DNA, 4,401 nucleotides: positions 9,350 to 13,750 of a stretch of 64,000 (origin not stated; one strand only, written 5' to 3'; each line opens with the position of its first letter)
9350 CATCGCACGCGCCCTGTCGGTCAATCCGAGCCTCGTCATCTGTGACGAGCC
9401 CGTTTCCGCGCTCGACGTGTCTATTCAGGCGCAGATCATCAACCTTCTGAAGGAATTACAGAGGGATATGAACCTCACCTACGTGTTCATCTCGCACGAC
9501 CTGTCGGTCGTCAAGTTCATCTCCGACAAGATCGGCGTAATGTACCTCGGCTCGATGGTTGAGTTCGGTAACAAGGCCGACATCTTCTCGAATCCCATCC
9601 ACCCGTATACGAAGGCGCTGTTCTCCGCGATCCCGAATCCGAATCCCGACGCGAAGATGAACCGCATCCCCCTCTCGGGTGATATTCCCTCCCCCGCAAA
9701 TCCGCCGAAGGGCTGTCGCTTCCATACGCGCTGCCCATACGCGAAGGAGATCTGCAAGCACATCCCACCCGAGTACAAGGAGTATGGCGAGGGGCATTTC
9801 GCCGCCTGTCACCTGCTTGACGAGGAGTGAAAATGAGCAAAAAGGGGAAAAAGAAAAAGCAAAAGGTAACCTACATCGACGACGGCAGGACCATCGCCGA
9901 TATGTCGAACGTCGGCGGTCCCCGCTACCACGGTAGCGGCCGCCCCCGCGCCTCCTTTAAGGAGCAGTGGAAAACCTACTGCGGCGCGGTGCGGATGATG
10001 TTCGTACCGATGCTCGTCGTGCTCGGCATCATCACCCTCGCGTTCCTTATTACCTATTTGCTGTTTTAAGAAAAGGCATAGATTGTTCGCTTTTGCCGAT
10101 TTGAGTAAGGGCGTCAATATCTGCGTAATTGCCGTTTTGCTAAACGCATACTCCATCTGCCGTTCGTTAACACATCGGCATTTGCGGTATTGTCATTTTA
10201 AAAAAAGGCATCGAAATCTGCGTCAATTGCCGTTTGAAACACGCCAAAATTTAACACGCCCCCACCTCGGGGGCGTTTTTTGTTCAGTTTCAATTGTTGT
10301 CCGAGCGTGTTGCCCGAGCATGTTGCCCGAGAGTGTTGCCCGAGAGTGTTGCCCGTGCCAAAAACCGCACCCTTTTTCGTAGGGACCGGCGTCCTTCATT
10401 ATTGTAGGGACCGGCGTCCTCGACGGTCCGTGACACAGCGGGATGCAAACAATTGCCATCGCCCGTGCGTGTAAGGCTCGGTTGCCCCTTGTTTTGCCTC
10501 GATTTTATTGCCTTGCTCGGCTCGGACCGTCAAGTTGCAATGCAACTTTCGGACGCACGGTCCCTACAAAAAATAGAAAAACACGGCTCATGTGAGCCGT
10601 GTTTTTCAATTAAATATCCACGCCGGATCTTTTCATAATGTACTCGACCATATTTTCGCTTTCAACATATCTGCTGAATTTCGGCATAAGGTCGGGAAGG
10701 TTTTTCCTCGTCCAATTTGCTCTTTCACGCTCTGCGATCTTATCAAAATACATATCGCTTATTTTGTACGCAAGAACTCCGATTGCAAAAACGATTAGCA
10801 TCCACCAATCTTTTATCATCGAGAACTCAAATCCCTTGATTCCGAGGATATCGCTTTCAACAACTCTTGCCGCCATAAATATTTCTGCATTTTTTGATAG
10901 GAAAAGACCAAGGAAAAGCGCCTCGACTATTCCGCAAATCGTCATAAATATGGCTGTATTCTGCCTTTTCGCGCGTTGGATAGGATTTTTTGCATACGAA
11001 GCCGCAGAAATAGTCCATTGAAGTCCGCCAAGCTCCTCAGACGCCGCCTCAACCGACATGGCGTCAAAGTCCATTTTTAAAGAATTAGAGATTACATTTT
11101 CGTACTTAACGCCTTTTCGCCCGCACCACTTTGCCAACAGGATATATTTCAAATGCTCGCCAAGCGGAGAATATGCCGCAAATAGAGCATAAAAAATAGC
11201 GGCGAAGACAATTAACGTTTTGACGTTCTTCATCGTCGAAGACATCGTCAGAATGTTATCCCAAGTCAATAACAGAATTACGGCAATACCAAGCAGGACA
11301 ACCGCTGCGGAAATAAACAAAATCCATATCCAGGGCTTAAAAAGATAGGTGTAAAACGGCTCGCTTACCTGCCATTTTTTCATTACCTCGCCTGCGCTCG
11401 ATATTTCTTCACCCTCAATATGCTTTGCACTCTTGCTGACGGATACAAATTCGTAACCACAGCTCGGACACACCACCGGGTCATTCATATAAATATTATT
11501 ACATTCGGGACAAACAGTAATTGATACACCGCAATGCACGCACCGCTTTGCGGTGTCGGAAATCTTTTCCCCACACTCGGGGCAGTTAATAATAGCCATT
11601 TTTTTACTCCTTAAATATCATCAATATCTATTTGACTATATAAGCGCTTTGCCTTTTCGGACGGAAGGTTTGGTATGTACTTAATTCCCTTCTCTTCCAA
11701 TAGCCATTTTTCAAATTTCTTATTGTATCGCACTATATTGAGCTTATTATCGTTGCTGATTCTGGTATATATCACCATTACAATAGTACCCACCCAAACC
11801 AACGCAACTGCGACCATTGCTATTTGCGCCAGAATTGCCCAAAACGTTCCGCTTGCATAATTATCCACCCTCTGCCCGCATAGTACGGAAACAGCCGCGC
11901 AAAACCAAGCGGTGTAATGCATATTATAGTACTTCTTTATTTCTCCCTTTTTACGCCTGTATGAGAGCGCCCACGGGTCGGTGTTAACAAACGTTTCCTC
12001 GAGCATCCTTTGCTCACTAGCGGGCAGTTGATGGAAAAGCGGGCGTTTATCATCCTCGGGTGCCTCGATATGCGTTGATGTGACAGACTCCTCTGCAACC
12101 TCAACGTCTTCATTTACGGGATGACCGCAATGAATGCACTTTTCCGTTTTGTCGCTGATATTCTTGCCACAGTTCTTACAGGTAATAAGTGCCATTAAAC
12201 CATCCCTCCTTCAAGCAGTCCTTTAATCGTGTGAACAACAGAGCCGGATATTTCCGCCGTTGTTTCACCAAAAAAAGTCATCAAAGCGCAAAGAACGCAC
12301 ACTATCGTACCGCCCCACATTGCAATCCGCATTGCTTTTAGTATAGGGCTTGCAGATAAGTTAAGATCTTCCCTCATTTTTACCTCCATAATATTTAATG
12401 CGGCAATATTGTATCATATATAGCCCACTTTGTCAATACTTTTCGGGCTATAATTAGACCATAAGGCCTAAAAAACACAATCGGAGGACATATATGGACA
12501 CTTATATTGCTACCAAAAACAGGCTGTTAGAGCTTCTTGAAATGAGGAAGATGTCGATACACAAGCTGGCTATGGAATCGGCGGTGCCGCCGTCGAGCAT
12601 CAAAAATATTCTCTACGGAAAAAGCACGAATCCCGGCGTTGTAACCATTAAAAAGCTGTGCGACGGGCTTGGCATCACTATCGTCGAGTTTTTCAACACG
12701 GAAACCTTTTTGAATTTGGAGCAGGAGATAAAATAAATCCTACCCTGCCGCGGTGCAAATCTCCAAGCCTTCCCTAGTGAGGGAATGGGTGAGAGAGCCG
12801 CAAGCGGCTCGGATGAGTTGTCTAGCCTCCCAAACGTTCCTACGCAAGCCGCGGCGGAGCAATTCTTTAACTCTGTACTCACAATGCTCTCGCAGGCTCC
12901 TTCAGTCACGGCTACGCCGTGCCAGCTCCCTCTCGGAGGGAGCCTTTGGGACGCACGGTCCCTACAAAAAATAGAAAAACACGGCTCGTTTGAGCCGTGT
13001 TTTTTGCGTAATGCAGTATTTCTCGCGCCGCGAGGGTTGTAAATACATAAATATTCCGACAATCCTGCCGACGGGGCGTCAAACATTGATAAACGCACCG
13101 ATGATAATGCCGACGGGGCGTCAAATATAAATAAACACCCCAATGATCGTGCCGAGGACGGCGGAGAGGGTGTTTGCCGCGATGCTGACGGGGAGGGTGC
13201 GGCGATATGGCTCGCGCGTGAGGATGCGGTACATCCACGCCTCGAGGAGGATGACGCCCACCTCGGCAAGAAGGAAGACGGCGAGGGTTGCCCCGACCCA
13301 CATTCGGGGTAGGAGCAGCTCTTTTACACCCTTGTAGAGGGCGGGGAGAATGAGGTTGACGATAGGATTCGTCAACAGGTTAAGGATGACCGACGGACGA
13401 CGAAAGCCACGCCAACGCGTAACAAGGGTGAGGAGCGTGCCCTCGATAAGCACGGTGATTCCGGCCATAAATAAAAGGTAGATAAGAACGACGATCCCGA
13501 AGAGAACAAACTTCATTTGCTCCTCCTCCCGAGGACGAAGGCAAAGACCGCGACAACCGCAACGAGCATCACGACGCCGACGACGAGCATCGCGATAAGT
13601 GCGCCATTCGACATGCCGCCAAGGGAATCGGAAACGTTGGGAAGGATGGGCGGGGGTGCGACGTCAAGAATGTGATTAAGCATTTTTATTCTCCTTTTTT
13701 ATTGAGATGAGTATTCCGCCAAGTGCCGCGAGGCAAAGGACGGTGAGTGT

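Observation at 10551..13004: AT-richer 4-gene cassette (3 zinc-ribbon/TM proteins + divergent XRE regulator) bracketed by a 56-bp direct repeat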

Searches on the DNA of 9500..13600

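Call 40: search_rna_families(source=window, start=9500, end=13600, threshold=evalue, max_evalue=1)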
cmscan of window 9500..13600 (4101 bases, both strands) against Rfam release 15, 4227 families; matches with E-value up to 1: 1.
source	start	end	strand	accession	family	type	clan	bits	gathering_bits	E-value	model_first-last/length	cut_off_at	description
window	12973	13004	+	RF00126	ryfA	Gene; sRNA;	-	15.8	80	0.71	147-178/296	no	ryfA RNA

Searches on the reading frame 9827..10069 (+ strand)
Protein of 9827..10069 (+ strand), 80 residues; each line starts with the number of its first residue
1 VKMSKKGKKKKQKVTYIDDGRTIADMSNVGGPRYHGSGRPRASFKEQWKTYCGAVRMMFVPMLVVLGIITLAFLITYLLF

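Call 8: search_protein_families(library=pfam, proteins=[window:9827-10069:+], max_evalue=0.1)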
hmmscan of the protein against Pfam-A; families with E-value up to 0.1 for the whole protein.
window:9827-10069:+ (80 aa): 0 families

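Call 30: find_encoding_contigs(protein=window:9833-10069:+, flank=6000, max_places=10)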
Protein window:9833-10069:+ (78 aa): 10 contigs read that carry it; 8 places shown.
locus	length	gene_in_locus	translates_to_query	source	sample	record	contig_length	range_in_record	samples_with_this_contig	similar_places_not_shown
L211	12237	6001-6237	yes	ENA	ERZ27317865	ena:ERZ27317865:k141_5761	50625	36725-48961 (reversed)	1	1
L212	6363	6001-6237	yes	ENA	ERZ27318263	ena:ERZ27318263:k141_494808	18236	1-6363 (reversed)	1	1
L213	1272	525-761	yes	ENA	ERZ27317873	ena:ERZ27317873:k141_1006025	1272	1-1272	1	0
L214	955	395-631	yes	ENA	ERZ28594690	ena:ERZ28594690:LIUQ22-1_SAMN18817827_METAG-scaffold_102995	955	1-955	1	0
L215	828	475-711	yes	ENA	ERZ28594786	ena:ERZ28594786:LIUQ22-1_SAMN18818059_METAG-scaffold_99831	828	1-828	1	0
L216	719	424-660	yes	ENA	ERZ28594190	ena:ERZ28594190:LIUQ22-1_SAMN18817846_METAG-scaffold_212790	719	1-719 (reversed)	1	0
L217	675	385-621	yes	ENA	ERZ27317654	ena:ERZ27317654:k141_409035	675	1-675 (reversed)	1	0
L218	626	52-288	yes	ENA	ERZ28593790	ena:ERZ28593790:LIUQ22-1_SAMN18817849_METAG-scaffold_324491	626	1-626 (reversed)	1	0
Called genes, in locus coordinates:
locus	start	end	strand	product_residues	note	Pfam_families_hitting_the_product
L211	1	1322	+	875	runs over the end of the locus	PF00496:SBP_bac_5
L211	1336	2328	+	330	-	PF19300:BPD_transp_1_N (faint), PF00528:BPD_transp_1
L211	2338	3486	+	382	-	PF12911:OppC_N, PF00528:BPD_transp_1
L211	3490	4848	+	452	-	PF00005:ABC_tran, PF08352:oligo_HPY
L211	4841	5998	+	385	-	PF00005:ABC_tran, PF13304:AAA_21 (faint), PF08352:oligo_HPY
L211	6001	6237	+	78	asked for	-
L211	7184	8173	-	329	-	PF10571:UPF0547 (faint), PF12773:DZR (weak), PF13240:Zn_Ribbon_1 (weak), PF13248:Zn_ribbon_3 (faint)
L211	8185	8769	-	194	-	-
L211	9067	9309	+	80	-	PF12844:HTH_19, PF13443:HTH_26 (weak), PF01381:HTH_3 (weak)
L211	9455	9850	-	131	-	-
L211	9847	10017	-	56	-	-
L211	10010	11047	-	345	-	-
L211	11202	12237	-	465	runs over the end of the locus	PF00324:AA_permease, PF13520:AA_permease_2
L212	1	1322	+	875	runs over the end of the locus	PF00496:SBP_bac_5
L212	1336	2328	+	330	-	PF19300:BPD_transp_1_N (faint), PF00528:BPD_transp_1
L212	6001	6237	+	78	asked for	-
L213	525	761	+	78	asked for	-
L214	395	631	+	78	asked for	-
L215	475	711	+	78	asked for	-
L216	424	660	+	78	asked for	-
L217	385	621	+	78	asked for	-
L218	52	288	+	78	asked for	-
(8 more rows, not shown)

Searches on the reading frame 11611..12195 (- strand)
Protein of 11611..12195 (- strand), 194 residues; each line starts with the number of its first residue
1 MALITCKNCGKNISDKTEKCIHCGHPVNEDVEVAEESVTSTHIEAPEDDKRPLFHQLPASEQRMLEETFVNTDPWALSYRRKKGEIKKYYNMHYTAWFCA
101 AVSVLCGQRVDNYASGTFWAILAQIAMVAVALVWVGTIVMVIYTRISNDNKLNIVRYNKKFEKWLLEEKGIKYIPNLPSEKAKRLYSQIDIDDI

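Call 8: search_protein_families(library=pfam, proteins=[window:11611-12195:-], max_evalue=0.1)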
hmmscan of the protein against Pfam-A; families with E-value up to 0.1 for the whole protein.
window:11611-12195:- (194 aa): 11 families
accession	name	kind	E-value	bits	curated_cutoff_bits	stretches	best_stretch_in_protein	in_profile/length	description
PF13240.11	Zn_Ribbon_1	-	4.6e-05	23.5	25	1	6-27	2-23/23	zinc-ribbon domain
PF13248.11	Zn_ribbon_3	-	0.00076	19.3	27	1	4-26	3-25/26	zinc-ribbon domain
PF12773.13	DZR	-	0.0048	17.5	27.3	1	6-28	1-23/45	Double zinc ribbon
PF16481.10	DUF5058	-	0.0088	16.1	28.2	1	83-154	146-208/222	Domain of unknown function (DUF5058)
PF05961.16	Chordopox_A13L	-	0.0091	16.7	24.1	1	122-186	2-63/69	Chordopoxvirus A13L protein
PF13920.12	zf-C3HC4_3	-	0.013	15.8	27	1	3-28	23-47/49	Zinc finger, C3HC4 type (RING finger)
PF23973.1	DUF7299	-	0.023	15.2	27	1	120-165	4-49/77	Family of unknown function (DUF7299)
PF10571.15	UPF0547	-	0.026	15.1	29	1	5-25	2-22/26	Uncharacterised protein family UPF0547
PF17032.10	Zn_ribbon_15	-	0.033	15.4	28.9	1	4-30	38-65/73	zinc-ribbon family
PF07282.18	Cas12f1-like_TNB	-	0.037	14.6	26.3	1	5-32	30-55/60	Cas12f1-like, TNB domain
PF18912.6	DZR_2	-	0.096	13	27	0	5-30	23-49/56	Double zinc ribbon domain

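Call 9: search_protein_families(library=padloc, proteins=[window:11611-12195:-], max_evalue=1)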
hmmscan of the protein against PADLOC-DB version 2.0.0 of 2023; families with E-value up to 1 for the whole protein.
window:11611-12195:- (194 aa): 0 families

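Call 10: search_protein_families(library=phrogs, proteins=[window:11611-12195:-], max_evalue=0.1)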
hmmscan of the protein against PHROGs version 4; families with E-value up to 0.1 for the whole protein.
window:11611-12195:- (194 aa): 9 families
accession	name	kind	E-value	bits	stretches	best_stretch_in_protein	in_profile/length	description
phrog_4852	-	unknown function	3.3e-06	27.9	1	1-55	11-67/194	-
phrog_6586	-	unknown function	1.6e-05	25.8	1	1-36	1-36/129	-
phrog_38187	-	unknown function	9.7e-05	23.5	1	1-25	1-25/144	-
phrog_2546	-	unknown function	0.00041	21.6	1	4-37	1-34/180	-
phrog_10292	-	unknown function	0.00095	20.1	1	1-33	1-33/136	-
phrog_14275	-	unknown function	0.0038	17.9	1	1-27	1-27/178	-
phrog_10714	-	unknown function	0.0039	18.4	1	3-31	73-103/109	-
phrog_9700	-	unknown function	0.02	14.8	1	1-37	4-40/483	-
phrog_34309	-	unknown function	0.029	15.4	1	117-162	8-54/153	-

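Call 35: find_homologous_proteins(query=window:11611-12195:-)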
Query window:11611-12195:- (194 aa): 6 proteins with E <= 0.001 among 95 candidates.
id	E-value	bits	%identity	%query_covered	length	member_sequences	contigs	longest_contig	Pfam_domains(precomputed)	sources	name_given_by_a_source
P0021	1.0e-125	435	96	100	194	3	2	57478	-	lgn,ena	-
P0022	2.7e-22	97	33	99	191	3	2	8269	PF13240.12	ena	-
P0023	4.4e-21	94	33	98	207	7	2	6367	-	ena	-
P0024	3.7e-14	71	32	75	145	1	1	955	-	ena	-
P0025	1.1e-13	69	29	100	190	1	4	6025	PF13240.12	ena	-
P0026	1.1e-11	63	36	58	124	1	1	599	-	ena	-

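Call 78: predict_structure(alignment_id=A5)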
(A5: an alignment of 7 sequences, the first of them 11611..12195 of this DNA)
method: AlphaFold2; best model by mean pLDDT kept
length: 194 residues; sequences in the alignment: 7
mean_pLDDT: 73.4   pTM: 0.51
mean pLDDT of the five models: 73.4, 71.5, 70.8, 69.9, 67.8
residues with pLDDT >= 90: 11; 70-90: 136; 50-70: 24; < 50: 23
segments of 3 or more residues with pLDDT < 50: 30-49
pLDDT, mean of each block of 10 residues (from residue 1): 76 77 68 30 38 80 90 89 79 75 64 59 78 81 79 87 88 82 80 60
secondary structure, 60 per line:
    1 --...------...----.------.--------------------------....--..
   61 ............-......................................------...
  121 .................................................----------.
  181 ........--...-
elements in order: E3-5 E12-14 H53-56 H59-72 H74-111 H118-169 H180-188

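Call 83: fold_search(model_id=the predicted structure, library=pdb)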
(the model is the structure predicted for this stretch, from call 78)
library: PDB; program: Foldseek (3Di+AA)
matches with E <= 10: 73; with E <= 0.001: 0
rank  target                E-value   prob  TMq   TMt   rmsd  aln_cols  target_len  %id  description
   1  7mns_B                1.7e+00  0.87  0.13  0.61   1.1        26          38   19  Crystal Structure of the ZnF4 of Nucleoporin NUP358/RanBP2 in complex with Ran-GDP (released 2022-06-15)
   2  9lvj_C                1.7e+00  0.60  0.13  0.05   1.9        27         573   18  Cryo-EM structure of Sestrin2 bound human GATOR2 complex (released 2025-08-13)
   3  3gj3_B                1.9e+00  0.82  0.13  0.77   0.9        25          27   24  Crystal structure of human RanGDP-Nup153ZnF2 complex (released 2009-08-04)
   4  2k1p_MODEL_1_A        2.0e+00  0.60  0.12  0.59   1.4        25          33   24  Solution structure of the second zinc finger domain of ZRANB2/ZNF265 (released 2009-03-17)
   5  9dde_M                2.3e+00  0.63  0.14  0.61   6.2        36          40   17  ncPRC1RYBP bound to H2AK119Ub/H1.4 chromatosome (released 2024-11-20)
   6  3gj8_B                2.4e+00  0.72  0.13  0.75   1.0        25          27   24  Crystal structure of human RanGDP-Nup153ZnF34 complex (released 2009-08-04)
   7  7mo2_B                2.4e+00  0.72  0.12  0.58   0.8        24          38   25  Crystal Structure of the ZnF2 of Nucleoporin NUP153 in complex with Ran-GDP (released 2022-06-15)
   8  7mo5_B                2.6e+00  0.75  0.13  0.64   1.1        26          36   23  Crystal Structure of the ZnF4 of Nucleoporin NUP153 in complex with Ran-GDP (released 2022-06-15)
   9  3gj5_B                2.7e+00  0.69  0.13  0.78   1.0        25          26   24  Crystal structure of human RanGDP-Nup153ZnF4 complex (released 2009-08-04)
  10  9dby_M                2.9e+00  0.38  0.14  0.57   7.3        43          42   16  ncPRC1RYBP bound to singly modified H2AK119Ub nucleosome (released 2024-11-20)
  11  7mnr_B                3.1e+00  0.66  0.12  0.55   0.8        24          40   25  Crystal Structure of the ZnF3 of Nucleoporin NUP358/RanBP2 in complex with Ran-GDP (released 2022-06-15)
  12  7mnu_B                3.3e+00  0.72  0.13  0.62   1.0        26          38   27  Crystal Structure of the ZnF7 of Nucleoporin NUP358/RanBP2 in complex with Ran-GDP (released 2022-06-15)
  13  3g9y_A                3.3e+00  0.60  0.13  0.72   1.0        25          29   24  Crystal structure of the second zinc finger from ZRANB2/ZNF265 bound to 6 nt ssRNA sequence AGGUAA (released 2009-03-03)
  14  4xxb_B                3.3e+00  0.51  0.15  0.59   2.0        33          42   12  Crystal structure of human MDM2-RPL11 (released 2015-08-12)
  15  5af6_H                3.5e+00  0.63  0.13  0.78   0.8        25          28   20  Structure of Lys33-linked diUb bound to Trabid NZF1 (released 2015-03-25)
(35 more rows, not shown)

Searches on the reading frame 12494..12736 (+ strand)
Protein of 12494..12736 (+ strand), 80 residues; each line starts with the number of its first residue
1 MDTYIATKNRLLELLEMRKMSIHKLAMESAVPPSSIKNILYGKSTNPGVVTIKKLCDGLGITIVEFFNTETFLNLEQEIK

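Call 8: search_protein_families(library=pfam, proteins=[window:12494-12736:+], max_evalue=0.1)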
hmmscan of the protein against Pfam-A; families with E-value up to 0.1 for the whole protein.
window:12494-12736:+ (80 aa): 4 families
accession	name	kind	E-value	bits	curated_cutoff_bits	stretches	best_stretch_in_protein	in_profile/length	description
PF12844.13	HTH_19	-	5.6e-08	33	30.2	1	9-69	2-61/64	Helix-turn-helix domain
PF13443.12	HTH_26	-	8.3e-08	32.8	22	1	10-70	1-61/63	Cro/C1-type HTH DNA-binding domain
PF01381.28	HTH_3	-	4.6e-07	30.2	23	1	13-66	3-55/55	Helix-turn-helix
PF04760.21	IF2_N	-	0.017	15.3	25.3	0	17-36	1-20/53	Translation initiation factor IF-2, N-terminal region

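Call 9: search_protein_families(library=padloc, proteins=[window:12494-12736:+], max_evalue=1)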
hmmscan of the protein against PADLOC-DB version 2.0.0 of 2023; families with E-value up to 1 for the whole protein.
window:12494-12736:+ (80 aa): 5 families
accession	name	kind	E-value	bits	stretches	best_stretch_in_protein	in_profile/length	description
PDLC04142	capH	-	2.3e-05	23.4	1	7-68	7-67/103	capH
PDLC03946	RmrA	-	0.0021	14.8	1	9-78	5-72/357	-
PDLC03948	RmrA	-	0.0033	14.4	1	8-71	10-71/397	-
PDLC04760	PDC-M64C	-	0.027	12.9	1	2-68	22-87/93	-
PDLC03949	RmrA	-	0.044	10.7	1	16-77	12-71/363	-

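Call 10: search_protein_families(library=phrogs, proteins=[window:12494-12736:+], max_evalue=0.1)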
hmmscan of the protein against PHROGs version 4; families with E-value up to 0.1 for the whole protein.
window:12494-12736:+ (80 aa): 14 families
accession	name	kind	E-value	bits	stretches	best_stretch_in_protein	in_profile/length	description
phrog_3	-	transcription regulation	4.8e-09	37.5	1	3-71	85-150/430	transcriptional repressor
phrog_8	-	transcription regulation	4.2e-06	27.4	1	8-67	78-216/346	transcriptional regulator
phrog_9425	-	transcription regulation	5.2e-06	27.1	1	15-61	16-62/72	transcriptional repressor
phrog_4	-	transcription regulation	0.00088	19.4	1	7-70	137-195/400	transcriptional repressor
phrog_1373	-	transcription regulation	0.0065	17.5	1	7-63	64-119/166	transcriptional regulator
phrog_769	-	transcription regulation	0.015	16.3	1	13-44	18-49/89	transcriptional repressor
phrog_2439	-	transcription regulation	0.02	14.8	1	9-74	10-73/367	transcriptional regulator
phrog_147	-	transcription regulation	0.021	16.2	1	6-56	4-54/100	transcriptional regulator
phrog_35195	-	unknown function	0.021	15.4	1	8-70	4-66/159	-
phrog_25916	-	unknown function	0.027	15.7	1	18-57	48-87/96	-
phrog_25914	-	DNA, RNA and nucleotide metabolism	0.028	15.5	1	23-68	42-86/96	HTH DNA binding protein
phrog_1381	-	moron, auxiliary metabolic gene and host takeover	0.058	13.7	1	13-44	20-51/264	plasmid antitoxin with HTH domain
phrog_5823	-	transcription regulation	0.082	13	1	8-67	8-67/404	transcriptional regulator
phrog_32768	-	unknown function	0.094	12.4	1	17-67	20-70/446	-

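Call 73: list_cluster_members(proteins=[P0001, P0002, P0006, P0007, P0016, window:12494-12736:+, window:11611-12195:-, window:12195-12389:-])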
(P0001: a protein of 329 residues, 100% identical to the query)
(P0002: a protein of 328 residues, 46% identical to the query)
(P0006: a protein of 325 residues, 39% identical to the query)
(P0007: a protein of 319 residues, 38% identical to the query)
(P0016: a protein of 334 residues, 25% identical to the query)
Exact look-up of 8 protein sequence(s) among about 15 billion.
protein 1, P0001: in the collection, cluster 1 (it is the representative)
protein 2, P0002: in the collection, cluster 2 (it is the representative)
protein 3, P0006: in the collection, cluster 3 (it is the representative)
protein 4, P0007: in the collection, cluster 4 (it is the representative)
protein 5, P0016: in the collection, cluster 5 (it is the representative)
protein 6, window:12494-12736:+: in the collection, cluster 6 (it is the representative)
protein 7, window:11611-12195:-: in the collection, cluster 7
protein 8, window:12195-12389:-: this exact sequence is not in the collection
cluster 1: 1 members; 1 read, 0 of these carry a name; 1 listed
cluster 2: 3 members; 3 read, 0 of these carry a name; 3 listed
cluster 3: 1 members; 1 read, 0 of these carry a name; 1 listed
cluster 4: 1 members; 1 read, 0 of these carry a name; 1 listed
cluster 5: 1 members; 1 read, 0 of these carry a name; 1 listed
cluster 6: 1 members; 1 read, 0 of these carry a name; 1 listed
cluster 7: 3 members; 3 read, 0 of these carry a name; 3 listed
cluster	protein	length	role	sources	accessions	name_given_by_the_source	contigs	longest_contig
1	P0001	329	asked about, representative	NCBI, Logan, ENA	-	-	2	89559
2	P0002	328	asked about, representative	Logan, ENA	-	-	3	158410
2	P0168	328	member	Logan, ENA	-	-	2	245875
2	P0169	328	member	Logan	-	-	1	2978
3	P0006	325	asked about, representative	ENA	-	-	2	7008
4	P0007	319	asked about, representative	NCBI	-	-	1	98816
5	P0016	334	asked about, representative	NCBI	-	-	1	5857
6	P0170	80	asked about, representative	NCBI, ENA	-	-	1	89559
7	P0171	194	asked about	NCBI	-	-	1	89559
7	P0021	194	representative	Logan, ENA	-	-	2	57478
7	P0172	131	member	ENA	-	-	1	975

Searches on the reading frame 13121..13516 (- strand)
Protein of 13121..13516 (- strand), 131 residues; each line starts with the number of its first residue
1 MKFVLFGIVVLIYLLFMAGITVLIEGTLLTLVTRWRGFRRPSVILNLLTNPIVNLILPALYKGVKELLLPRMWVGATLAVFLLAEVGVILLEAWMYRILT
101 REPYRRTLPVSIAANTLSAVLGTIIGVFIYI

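Call 8: search_protein_families(library=pfam, proteins=[window:13121-13516:-], max_evalue=0.1)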
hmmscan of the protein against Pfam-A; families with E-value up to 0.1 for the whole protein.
window:13121-13516:- (131 aa): 1 family
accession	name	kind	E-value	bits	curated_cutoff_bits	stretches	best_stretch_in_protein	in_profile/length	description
PF17635.7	bCoV_Orf14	-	0.095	13.9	27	0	63-98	26-61/70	Betacoronavirus uncharacterised protein 14 (SARS-CoV-2 like)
